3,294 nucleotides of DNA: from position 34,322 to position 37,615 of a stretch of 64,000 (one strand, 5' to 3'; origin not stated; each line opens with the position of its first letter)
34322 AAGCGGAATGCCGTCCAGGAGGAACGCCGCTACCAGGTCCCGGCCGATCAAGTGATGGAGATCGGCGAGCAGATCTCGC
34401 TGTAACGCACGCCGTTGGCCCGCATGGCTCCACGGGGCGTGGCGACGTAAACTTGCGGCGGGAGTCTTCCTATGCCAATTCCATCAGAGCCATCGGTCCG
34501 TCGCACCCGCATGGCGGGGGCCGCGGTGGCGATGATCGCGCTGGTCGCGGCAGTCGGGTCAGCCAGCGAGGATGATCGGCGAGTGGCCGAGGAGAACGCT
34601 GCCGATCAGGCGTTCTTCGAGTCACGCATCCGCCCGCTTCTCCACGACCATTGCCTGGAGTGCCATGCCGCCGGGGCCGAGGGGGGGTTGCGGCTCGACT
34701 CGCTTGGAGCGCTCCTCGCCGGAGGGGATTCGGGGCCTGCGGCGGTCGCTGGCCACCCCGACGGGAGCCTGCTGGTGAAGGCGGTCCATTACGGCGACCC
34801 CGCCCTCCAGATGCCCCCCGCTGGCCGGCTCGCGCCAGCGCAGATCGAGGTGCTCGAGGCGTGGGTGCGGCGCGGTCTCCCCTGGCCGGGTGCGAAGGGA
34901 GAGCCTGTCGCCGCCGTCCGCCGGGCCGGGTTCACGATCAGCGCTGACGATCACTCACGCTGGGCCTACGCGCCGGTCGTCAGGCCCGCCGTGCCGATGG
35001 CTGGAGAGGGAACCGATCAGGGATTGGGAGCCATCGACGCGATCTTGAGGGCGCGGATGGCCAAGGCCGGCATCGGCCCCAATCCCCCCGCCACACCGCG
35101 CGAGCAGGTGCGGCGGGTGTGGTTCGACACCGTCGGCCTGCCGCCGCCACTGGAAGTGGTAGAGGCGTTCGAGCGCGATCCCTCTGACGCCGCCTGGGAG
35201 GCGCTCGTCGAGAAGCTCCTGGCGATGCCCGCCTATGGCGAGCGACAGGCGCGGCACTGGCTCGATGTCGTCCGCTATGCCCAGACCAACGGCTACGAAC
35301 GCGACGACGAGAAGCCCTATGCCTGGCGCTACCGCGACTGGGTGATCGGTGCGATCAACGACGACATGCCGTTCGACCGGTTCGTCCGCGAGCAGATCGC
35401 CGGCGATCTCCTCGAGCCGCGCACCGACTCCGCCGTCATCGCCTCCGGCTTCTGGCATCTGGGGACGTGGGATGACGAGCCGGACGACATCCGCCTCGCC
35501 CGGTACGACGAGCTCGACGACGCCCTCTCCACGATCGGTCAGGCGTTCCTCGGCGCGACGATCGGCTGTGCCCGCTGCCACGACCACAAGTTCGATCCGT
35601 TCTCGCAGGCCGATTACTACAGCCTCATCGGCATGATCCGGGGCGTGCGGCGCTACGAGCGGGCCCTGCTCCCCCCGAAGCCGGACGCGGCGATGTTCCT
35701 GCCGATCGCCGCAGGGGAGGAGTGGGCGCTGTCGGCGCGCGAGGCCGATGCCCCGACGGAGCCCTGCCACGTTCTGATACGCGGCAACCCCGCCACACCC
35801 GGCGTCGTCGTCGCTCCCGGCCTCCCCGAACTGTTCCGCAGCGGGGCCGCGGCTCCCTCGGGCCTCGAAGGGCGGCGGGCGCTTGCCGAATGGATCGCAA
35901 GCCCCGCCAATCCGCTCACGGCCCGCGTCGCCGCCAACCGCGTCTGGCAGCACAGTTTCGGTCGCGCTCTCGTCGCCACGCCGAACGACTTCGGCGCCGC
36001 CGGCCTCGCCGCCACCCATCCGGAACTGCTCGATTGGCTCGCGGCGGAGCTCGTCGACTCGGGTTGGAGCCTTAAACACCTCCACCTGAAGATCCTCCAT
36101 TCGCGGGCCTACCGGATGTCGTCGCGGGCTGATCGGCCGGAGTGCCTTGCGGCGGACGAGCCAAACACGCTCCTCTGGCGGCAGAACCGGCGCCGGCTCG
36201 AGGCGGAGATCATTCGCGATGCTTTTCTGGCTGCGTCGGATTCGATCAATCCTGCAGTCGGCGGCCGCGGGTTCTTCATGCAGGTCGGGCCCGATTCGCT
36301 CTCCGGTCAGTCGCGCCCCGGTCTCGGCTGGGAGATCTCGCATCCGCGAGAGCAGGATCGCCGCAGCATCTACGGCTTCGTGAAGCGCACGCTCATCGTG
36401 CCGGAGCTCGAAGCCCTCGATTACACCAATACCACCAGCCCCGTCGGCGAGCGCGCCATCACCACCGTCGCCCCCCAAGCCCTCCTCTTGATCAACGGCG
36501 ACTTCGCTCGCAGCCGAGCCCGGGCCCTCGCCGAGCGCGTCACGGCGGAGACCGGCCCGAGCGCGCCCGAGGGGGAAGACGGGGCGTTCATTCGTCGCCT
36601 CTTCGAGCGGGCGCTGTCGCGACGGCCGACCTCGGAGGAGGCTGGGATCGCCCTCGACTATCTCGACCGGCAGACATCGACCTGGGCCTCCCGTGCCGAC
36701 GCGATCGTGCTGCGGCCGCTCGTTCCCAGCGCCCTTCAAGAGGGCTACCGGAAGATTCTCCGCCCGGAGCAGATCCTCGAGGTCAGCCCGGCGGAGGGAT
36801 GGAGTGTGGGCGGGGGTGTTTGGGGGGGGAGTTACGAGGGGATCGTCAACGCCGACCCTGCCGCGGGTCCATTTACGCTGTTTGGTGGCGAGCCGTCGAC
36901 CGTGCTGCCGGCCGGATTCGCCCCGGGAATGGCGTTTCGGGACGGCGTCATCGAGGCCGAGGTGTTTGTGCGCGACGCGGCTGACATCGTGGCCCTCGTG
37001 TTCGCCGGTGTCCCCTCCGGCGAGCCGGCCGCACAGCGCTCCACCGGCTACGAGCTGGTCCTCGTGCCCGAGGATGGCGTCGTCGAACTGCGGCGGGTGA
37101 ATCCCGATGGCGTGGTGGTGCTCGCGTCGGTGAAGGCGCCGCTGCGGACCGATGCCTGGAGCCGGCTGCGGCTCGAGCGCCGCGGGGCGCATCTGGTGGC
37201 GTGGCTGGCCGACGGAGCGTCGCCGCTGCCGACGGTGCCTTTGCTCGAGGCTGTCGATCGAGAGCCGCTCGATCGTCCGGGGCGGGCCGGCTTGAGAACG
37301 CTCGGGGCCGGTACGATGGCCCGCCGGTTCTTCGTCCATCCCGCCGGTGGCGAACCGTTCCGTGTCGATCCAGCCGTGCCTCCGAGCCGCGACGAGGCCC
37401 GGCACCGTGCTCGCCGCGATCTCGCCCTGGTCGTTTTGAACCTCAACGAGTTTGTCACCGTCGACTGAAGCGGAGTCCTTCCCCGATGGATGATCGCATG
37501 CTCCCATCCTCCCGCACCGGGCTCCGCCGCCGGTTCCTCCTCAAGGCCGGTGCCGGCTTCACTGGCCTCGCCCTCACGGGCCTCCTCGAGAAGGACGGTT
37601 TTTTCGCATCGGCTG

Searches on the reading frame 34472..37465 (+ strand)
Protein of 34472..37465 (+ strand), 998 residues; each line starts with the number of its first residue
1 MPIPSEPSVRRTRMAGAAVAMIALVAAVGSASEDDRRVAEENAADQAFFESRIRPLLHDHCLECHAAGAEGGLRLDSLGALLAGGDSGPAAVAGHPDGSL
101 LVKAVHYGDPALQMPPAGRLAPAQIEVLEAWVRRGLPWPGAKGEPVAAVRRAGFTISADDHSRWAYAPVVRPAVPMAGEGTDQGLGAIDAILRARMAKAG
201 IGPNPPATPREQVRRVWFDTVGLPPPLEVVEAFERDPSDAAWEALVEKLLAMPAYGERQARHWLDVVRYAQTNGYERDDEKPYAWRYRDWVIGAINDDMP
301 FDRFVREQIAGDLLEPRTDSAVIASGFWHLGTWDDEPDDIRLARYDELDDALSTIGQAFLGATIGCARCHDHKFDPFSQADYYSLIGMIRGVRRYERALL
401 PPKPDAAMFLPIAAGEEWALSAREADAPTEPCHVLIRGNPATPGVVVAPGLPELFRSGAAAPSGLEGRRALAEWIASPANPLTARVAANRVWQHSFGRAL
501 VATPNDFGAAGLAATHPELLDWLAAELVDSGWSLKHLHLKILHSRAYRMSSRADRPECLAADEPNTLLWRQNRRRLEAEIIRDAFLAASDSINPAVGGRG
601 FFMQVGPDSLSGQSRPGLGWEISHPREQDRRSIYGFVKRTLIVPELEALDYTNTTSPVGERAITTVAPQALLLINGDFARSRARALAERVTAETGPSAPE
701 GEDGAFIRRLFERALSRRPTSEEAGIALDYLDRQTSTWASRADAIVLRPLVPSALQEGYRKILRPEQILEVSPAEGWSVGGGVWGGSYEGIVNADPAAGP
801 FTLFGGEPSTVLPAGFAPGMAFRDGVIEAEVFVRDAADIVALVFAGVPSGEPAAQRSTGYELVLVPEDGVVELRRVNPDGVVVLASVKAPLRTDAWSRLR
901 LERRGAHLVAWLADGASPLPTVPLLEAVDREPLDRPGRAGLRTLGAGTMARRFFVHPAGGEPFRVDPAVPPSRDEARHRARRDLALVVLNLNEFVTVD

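Call 67: search_protein_families(library=pfam, proteins=[window:34472-37465:+], max_evalue=0.00001)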
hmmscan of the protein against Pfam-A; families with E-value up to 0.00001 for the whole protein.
window:34472-37465:+ (998 aa): 3 families
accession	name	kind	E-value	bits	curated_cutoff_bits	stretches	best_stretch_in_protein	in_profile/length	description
PF07587.16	PSD1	-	4.2e-80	269.1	28.5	1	467-730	1-243/244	Protein of unknown function (DUF1553)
PF07583.16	PSCyt2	-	1e-76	257.9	29.8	1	188-392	2-207/209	Protein of unknown function (DUF1549)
PF07635.16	PSCyt1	-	6e-16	59.2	22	1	61-118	1-59/59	Planctomycete cytochrome C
